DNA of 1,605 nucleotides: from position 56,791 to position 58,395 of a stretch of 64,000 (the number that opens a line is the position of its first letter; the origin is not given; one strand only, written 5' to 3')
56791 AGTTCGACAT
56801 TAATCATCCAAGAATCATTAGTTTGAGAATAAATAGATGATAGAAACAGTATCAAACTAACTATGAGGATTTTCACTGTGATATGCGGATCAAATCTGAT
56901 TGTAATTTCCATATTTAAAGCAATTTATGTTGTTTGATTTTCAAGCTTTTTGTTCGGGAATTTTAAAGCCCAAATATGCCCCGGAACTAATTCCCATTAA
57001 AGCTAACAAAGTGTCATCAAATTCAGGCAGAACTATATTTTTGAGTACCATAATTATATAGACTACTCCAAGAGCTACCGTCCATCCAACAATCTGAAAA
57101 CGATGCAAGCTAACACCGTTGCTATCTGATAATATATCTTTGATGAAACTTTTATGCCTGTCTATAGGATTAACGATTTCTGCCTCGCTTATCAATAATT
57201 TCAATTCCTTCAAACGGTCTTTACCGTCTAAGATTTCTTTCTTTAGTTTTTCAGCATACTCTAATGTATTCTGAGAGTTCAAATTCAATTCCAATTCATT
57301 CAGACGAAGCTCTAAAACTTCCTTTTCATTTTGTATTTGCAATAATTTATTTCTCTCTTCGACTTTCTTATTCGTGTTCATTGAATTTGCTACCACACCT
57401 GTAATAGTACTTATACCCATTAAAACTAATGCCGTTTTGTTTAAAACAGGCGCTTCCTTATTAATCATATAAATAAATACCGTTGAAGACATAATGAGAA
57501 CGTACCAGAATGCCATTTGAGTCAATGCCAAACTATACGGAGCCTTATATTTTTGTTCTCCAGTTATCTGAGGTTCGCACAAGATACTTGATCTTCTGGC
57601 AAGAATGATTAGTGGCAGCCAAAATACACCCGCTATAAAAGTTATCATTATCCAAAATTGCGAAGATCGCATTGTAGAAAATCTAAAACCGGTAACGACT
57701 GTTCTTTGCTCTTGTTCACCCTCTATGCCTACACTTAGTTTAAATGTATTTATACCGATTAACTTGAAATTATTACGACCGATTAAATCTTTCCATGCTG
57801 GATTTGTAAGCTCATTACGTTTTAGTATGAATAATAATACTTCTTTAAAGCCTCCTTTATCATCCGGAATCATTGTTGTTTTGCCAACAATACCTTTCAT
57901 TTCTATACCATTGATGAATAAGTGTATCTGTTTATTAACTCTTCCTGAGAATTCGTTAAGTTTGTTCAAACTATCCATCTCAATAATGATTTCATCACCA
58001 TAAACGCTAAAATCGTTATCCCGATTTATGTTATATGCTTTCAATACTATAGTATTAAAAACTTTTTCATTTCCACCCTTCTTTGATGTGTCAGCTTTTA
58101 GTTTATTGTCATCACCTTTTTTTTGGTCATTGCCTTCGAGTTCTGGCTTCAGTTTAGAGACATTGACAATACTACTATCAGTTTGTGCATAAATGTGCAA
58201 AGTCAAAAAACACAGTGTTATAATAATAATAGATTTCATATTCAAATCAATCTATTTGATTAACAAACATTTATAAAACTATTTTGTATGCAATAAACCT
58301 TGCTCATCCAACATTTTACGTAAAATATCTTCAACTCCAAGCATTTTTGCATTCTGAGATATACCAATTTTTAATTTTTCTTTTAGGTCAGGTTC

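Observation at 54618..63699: Candidate undescribed system: tightly coupled 8-gene operon mixing three cytoplasmic enzymes with five envelope or secreted proteins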

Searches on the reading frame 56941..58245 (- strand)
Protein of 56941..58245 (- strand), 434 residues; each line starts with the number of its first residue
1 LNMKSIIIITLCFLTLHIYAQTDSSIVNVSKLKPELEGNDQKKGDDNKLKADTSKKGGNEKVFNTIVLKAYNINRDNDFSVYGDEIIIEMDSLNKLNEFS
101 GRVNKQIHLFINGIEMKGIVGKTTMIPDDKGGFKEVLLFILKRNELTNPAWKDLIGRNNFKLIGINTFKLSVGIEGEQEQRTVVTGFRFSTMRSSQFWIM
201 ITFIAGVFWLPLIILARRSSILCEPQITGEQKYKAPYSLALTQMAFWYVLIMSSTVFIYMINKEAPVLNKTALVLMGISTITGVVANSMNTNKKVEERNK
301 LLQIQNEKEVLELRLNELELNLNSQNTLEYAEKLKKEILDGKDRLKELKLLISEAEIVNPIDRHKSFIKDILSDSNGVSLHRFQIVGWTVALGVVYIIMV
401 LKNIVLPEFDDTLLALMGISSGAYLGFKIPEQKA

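Call 3: search_protein_families(library=pfam, proteins=[window:56941-58245:-], max_evalue=0.01)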
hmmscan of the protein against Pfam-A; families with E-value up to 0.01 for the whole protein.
window:56941-58245:- (434 aa): 0 families

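Call 4: search_protein_families(library=padloc, proteins=[window:56941-58245:-], max_evalue=0.01)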
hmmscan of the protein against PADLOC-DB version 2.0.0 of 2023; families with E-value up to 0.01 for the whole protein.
window:56941-58245:- (434 aa): 0 families

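Call 6: search_protein_families(library=ncbifam, proteins=[window:56941-58245:-], max_evalue=0.01)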
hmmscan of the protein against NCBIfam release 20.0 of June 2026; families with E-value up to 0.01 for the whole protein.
window:56941-58245:- (434 aa): 0 families

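Call 7: search_protein_families(library=phrogs, proteins=[window:56941-58245:-], max_evalue=0.01)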
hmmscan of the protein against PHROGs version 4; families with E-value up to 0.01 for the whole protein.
window:56941-58245:- (434 aa): 0 families

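Call 20: find_homologous_proteins(query=window:56941-58245:-, max_evalue=0.001)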
Query window:56941-58245:- (434 aa): 1215 proteins with E <= 0.001 among 8000 candidates; the best 120 are listed.
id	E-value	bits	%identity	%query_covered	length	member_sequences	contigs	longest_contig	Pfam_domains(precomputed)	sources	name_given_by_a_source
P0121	1.4e-277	938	100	100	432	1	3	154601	-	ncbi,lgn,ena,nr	ncbi:MAG TPA: hypothetical protein PKD94_02055 [Ignavibacteria bacterium]|nr:hypothetical protein [I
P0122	1.1e-224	764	81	100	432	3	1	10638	-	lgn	-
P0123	4.8e-219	746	81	100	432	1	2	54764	-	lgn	-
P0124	5.3e-147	508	79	68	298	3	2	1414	-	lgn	-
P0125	2.3e-60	223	39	79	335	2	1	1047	-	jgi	jgi:hypothetical protein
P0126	5.9e-60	222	37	78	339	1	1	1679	-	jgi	jgi:hypothetical protein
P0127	1.1e-59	221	38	81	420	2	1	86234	-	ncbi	-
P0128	6.5e-58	215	34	98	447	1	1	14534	-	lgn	-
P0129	7.7e-58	215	33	92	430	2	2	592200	-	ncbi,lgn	-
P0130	4.4e-57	212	34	97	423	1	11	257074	-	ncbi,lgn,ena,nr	ncbi:MAG: hypothetical protein JSS91_05520 [Bacteroidetes bacterium]|nr:hypothetical protein [Bacter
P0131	1.6e-56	210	42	68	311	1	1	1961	-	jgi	jgi:hypothetical protein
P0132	5.9e-56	208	33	94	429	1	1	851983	-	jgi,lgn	jgi:hypothetical protein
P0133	8.1e-55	205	36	87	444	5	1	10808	-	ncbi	-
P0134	1.5e-54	204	34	89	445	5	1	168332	-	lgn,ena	-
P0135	3.2e-54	203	34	91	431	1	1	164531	-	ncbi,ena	-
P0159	1.2e-42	165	29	100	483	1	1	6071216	-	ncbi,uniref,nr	ncbi:hypothetical protein [Dyadobacter sandarakinus]|uniref:Uncharacterized protein n=1 Tax=Dyadobac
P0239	2.0e-38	151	31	85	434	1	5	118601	-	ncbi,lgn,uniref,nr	ncbi:hypothetical protein [Candidatus Nitrotoga fabula]|uniref:Uncharacterized protein n=1 Tax=Candi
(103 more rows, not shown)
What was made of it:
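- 56941..58245 (-): g5: member of a large unannotated inner-membrane family. It has a signal peptide, a periplasmic beta-sandwich (about 62-190), TM1, then two copies of a 2-TM hairpin flanking a long coiled-coil hairpin (270-356). More than 1200 homologues in many phyla (call 20).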

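Call 21: find_encoding_contigs(protein=P0123, flank=10000, max_places=2)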
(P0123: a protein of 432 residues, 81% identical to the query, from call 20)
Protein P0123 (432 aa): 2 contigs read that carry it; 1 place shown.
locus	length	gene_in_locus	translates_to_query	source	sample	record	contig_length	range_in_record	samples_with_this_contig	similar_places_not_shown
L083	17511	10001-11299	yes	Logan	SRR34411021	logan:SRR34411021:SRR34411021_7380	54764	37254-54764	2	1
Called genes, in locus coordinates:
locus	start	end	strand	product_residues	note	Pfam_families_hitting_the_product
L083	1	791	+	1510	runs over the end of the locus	PF15902:Sortilin-Vps10 (faint), PF00515:TPR_1 (faint), PF18962:Por_Secre_tail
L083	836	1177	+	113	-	-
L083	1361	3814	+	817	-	PF00732:GMC_oxred_N, PF05199:GMC_oxred_C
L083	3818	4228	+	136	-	-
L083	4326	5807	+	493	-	-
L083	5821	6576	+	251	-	-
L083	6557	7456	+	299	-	-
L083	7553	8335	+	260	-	-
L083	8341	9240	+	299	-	-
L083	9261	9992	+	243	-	-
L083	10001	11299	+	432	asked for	-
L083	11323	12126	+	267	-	PF01223:Endonuclease_NS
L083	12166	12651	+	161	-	PF10137:CAP12-PCTIR_TIR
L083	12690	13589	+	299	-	PF14015:DUF4231, PF18184:SLATT_3, PF18181:SLATT_1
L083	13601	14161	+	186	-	PF08937:ThsB_TIR, PF13676:TIR_2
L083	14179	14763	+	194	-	PF08937:ThsB_TIR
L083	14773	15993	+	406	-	PF13281:MAP3K_TRAF_bd (faint), PF20308:TPR-S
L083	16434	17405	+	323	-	PF00589:Phage_integrase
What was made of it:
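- Closest known: Thoeris / TIR-SLATT conflict systems. Same: These genes follow g5 and the nuclease in the sister islet, in the same orientation (call 21).
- Placement on an integrase islet whose sister copy carries TIR/SLATT genes (call 21) is unusual for a Pho-type operon.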

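Call 22: find_encoding_contigs(protein=P0130, flank=10000, max_places=2)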
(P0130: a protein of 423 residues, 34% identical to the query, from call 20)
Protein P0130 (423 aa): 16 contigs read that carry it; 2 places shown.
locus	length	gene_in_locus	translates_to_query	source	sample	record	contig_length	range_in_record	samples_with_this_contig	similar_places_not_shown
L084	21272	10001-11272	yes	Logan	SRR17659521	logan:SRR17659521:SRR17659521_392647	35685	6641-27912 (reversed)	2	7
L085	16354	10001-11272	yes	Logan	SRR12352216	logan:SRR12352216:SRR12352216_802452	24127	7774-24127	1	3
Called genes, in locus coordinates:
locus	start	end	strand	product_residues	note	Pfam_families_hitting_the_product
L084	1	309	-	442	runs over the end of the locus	PF02321:OEP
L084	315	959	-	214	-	PF00440:TetR_N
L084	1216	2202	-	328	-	-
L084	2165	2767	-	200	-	PF04542:Sigma70_r2 (weak), PF08281:Sigma70_r4_2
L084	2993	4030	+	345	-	PF13442:Cytochrome_CBB3 (faint), PF21342:SoxA-TsdA_cyt-c, PF00034:Cytochrom_C (weak)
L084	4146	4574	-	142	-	PF04191:PEMT, PF04140:ICMT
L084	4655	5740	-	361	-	PF00355:Rieske, PF00848:Ring_hydroxyl_A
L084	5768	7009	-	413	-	PF05343:Peptidase_M42 (faint), PF01546:Peptidase_M20, PF07687:M20_dimer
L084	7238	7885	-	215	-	-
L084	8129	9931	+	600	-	-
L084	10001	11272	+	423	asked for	-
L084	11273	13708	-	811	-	PF13567:DUF4131, PF03772:Competence, PF00753:Lactamase_B, PF23023:Anti-Pycsar_Apyc1 (weak), PF12706:Lactamase_B_2 (weak), PF16661:Lactamase_B_6 (faint)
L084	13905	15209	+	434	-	PF02885:Glycos_trans_3N, PF00591:Glycos_transf_3, PF07831:PYNP_C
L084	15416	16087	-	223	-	PF00725:3HCDH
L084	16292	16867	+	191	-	PF09674:DUF2400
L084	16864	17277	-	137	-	PF17185:NlpE_C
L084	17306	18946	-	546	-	PF05935:Arylsulfotrans, PF14269:Arylsulfotran_2, PF18962:Por_Secre_tail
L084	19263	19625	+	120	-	PF03992:ABM (weak)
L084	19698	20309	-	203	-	PF18899:DUF5655, PF08818:DUF1801, PF13376:OmdA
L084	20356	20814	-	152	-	PF03412:Peptidase_C39 (weak)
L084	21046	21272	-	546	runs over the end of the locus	PF00118:Cpn60_TCP1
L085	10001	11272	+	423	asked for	-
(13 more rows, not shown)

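Call 23: find_encoding_contigs(protein=P0159, flank=10000, max_places=2)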
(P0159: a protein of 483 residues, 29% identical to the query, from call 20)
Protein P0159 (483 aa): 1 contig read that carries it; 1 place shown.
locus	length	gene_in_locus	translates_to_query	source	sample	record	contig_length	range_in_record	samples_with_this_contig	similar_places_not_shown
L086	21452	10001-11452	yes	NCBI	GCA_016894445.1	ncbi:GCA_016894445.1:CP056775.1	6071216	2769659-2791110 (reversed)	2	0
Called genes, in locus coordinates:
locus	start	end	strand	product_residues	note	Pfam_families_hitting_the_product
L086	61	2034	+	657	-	PF18962:Por_Secre_tail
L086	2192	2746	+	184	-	PF07609:DUF1572, PF12867:DinB_2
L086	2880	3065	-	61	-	-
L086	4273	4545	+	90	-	-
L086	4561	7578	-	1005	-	PF14312:FG-GAP_2, PF18962:Por_Secre_tail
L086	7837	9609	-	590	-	PF13424:TPR_12, PF14938:SNAP (weak), PF00515:TPR_1 (weak), PF13424:TPR_12, PF17874:TPR_MalT, PF13424:TPR_12, PF00515:TPR_1 (weak), PF13181:TPR_8 (weak), +7 more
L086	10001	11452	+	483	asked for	-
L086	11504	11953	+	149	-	PF08291:Peptidase_M15_3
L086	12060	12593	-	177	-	PF09994:T6SS_Tle1-like_cat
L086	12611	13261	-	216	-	PF09994:T6SS_Tle1-like_cat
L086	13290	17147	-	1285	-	PF02743:dCache_1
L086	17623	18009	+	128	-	PF00903:Glyoxalase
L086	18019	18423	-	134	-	-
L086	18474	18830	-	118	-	PF01638:HxlR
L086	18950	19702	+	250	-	PF00106:adh_short, PF23441:SDR, PF08659:KR, PF13561:adh_short_C2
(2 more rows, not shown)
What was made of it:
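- Closest known: Effector sets of contact-dependent or secreted antagonism systems. Same: A Dyadobacter g5 homologue sits beside an M15 peptidase and Tle1-like fragments (call 23).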

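Call 31: search_solved_structures(query=A2, max_evalue=1)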
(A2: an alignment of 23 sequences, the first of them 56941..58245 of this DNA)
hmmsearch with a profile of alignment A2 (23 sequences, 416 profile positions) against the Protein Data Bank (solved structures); distinct sequences matched with E-value up to 1: 4.
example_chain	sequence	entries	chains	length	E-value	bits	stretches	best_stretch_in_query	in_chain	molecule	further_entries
2no2_A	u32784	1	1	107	0.19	14.2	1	273-341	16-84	Huntingtin-interacting protein 1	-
4tko_B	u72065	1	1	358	0.23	13.9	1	269-342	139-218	EmrA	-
6w6l_6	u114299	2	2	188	0.25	13.8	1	247-330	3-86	Calcium load-activated calcium channel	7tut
9tls_A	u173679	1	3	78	0.37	13.2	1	280-338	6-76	Sc-apCC-2-KLHL20-3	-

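Call 32: find_related_loci(query=A2, collection=metagenome_contigs, flank=8000)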
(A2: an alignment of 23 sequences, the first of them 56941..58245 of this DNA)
Query A2 (434 aa) in metagenome_contigs; peptide patterns used: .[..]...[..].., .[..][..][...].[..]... (x = any residue, [..] = any of these).
600 stretches matched a pattern (row limit reached: there are more); 525 encode a relative of the query (tblastn E <= 1e-3); the best 80 are kept; 80 distinct loci.
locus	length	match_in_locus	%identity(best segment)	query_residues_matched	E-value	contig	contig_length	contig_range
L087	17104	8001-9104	31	67-432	1e-52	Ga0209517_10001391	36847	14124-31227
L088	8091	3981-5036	31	81-432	3e-51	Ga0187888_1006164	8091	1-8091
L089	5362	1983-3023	32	84-434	4e-51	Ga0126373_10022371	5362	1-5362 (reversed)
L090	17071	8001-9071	33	84-433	2e-48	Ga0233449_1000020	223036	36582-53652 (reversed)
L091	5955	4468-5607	32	66-434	2e-48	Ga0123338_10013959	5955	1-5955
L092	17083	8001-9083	32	84-434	2e-47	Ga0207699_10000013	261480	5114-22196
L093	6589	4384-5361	33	104-434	4e-47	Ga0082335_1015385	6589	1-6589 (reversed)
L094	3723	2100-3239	31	74-434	2e-47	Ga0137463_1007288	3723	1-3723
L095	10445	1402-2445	32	84-433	7e-47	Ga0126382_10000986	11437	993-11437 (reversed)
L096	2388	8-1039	33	100-434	3e-47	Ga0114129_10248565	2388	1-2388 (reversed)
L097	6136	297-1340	32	84-433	5e-47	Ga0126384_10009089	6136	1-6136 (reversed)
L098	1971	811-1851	34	88-433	2e-47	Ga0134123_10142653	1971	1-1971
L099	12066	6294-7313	33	95-434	3e-46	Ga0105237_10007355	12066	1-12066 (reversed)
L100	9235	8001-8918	33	137-434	3e-46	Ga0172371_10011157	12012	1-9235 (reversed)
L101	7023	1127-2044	33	137-434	4e-46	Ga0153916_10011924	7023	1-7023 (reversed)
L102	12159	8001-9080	34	29-432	9e-46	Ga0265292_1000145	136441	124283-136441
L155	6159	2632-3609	34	109-434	4e-43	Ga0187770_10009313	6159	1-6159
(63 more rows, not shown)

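Call 36: search_protein_families(library=pfam, alignment_id=A3, max_evalue=0.001)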
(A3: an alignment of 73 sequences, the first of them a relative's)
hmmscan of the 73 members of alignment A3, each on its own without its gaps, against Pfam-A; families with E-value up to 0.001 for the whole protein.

A. member 1, L083:11323-12123:+ (267 aa): 1 family
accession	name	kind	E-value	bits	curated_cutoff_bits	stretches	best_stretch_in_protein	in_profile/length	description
PF01223.29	Endonuclease_NS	-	7.6e-54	183.1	23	1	49-258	13-222/223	DNA/RNA non-specific endonuclease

B. families by the number of members that match (of 73 scanned): 41 families (the first 25 are shown)
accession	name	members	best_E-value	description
PF06155.17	GBBH-like_N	6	9.8e-28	Gamma-butyrobetaine hydroxylase-like, N-terminal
PF01471.23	PG_binding_1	2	2.2e-12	Putative peptidoglycan binding domain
PF05257.22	CHAP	2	1.8e-11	CHAP domain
PF01223.29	Endonuclease_NS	1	7.6e-54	DNA/RNA non-specific endonuclease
PF12771.13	SusD-like_2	1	2.2e-53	Starch-binding associating with outer membrane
PF12741.13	SusD-like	1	1.3e-46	Susd and RagB outer membrane lipoprotein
PF00551.24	Formyl_trans_N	1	1.4e-44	Formyl transferase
PF00557.29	Peptidase_M24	1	1.4e-40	Metallopeptidase family M24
PF02878.22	PGM_PMM_I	1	1.6e-34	Phosphoglucomutase/phosphomannomutase, alpha/beta/alpha domain I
PF04321.23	RmlD_sub_bind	1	5.9e-34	RmlD substrate binding domain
PF02879.22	PGM_PMM_II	1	2.5e-28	Phosphoglucomutase/phosphomannomutase, alpha/beta/alpha domain II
PF11009.14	BrxC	1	1.3e-27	Monothiol bacilliredoxin BrxC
PF02880.22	PGM_PMM_III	1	7.4e-27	Phosphoglucomutase/phosphomannomutase, alpha/beta/alpha domain III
PF02911.23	Formyl_trans_C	1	4.2e-26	Formyl transferase, C-terminal domain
PF00295.23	Glyco_hydro_28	1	4.9e-26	Glycosyl hydrolases family 28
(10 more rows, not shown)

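Call 44: search_protein_families(library=pfam, proteins=[L083:1361-3811:+, L083:3818-4225:+, L083:4326-5804:+, L083:5821-6573:+], max_evalue=0.01)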
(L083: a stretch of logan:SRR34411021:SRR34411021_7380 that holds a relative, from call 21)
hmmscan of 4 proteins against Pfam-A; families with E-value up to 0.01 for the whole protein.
L083:1361-3811:+ (817 aa): 6 families
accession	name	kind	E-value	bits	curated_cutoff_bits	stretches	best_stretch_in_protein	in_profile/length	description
PF00732.25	GMC_oxred_N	-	3.2e-27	96.2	23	1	379-599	2-211/218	GMC oxidoreductase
PF05199.19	GMC_oxred_C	-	1.9e-19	71.1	24.6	1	690-809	21-139/139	GMC oxidoreductase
PF13450.12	NAD_binding_8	-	0.00044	20.9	21.9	1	335-365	1-31/68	NAD(P)-binding Rossmann-like domain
PF07992.20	Pyr_redox_2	-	0.00058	19.8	26.1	1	332-375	2-46/291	Pyridine nucleotide-disulphide oxidoreductase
PF02558.23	ApbA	-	0.0051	16.9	22.2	0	333-381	1-47/150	Ketopantoate reductase PanE/ApbA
PF01494.25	FAD_binding_3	-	0.0056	16.4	22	1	330-365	1-36/349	FAD binding domain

L083:3818-4225:+ (136 aa): 0 families

L083:4326-5804:+ (493 aa): 1 family
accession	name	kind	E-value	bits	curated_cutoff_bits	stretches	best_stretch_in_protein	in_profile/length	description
PF09423.15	PhoD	-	0.00056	19.6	27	0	145-251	24-125/343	PhoD-like phosphatase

L083:5821-6573:+ (251 aa): 0 families

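Call 45: search_protein_families(library=pfam, proteins=[L083:7553-8332:+, L083:8341-9237:+, L083:9261-9989:+, L084:8129-9928:+], max_evalue=0.01)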
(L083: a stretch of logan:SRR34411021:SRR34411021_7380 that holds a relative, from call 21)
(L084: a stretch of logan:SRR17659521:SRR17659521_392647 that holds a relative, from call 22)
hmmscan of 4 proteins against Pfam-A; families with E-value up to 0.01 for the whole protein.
L083:7553-8332:+ (260 aa): 0 families

L083:8341-9237:+ (299 aa): 0 families

L083:9261-9989:+ (243 aa): 1 family
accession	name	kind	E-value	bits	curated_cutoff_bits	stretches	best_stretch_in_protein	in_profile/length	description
PF19923.4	DUF6386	-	0.0069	16.5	25.9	0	96-149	77-130/145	Family of unknown function (DUF6386)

L084:8129-9928:+ (600 aa): 0 families

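Call 51: search_dna_similar(query=window:56941-58245:-, collection=phages, mode=protein, max_evalue=0.001, max_rows=15)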
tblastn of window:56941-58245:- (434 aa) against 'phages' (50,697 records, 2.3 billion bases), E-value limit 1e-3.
No match.

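Call 52: search_dna_similar(query=window:56941-58245:-, collection=plasmids, mode=protein, max_evalue=0.001, max_rows=20)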
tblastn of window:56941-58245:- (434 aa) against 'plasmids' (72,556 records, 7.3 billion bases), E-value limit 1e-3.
Records with a match: 3; places in all: 3; records where one place covers at least 80% of the query: 0.
Best place of each record, by identity: <60% 3.
By first word of the organism name: Rhizobium 1; Ralstonia 1; Polymorphobacter 1.
By predicted mobility (MOB-suite, as given by PLSDB): conjugative 1; mobilizable 1; non-mobilizable 1.
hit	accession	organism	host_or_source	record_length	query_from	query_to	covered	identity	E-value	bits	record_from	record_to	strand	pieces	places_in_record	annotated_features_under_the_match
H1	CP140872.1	Rhizobium ruizarguesonis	Trifolium pratense,whole organism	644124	364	432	16%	44.9%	6e-10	69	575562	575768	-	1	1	hypothetical protein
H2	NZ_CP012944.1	Ralstonia solanacearum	Cucumis sativus,cell culture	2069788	364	422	14%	51.7%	3e-8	64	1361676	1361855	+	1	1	none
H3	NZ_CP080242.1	Polymorphobacter sp. PAMC 29334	Megaspora,lichen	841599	361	431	16%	39.7%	7e-6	56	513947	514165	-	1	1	hypothetical protein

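Call 55: predict_structure(alignment_id=A2)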
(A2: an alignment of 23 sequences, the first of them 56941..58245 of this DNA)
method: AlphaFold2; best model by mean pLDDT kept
length: 434 residues; sequences in the alignment: 23
mean_pLDDT: 78.0   pTM: 0.65
mean pLDDT of the five models: 78.0, 77.5, 76.1, 74.8, 74.5
residues with pLDDT >= 90: 41; 70-90: 309; 50-70: 38; < 50: 46
segments of 3 or more residues with pLDDT < 50: 1-3, 22-61, 432-434
pLDDT, mean of each block of 10 residues (from residue 1): 66 70 43 37 36 37 74 77 86 84 88 89 84 87 84 76 79 87 85 85 90 85 71 79 91 90 82 86 84 80 87 88 77 87 88 69 77 79 88 90 84 84 75 46
secondary structure, 60 per line:
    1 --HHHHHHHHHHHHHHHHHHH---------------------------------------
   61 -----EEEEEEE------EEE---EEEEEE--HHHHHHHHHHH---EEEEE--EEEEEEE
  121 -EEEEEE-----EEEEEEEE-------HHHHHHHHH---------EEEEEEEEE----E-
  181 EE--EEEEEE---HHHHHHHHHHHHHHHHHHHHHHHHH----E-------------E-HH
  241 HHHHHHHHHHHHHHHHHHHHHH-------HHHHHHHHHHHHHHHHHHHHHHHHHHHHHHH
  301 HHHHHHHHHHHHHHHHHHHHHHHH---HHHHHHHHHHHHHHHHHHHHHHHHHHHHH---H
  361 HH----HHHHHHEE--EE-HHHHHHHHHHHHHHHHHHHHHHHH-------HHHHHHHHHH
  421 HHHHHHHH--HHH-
elements in order: H3-21 E66-72 E79-81 E85-90 H93-103 E107-111 E114-120 E122-127 E133-140 H148-156 E166-174 E185-190 H194-218 H239-262 H270-324 H328-356 H367-372 H380-403 H411-428
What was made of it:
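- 56941..58245 (-): AF2 model pLDDT 78 (call 55).
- Checked: g5 has a signal peptide, TM helices and a long coiled coil (also call 55).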
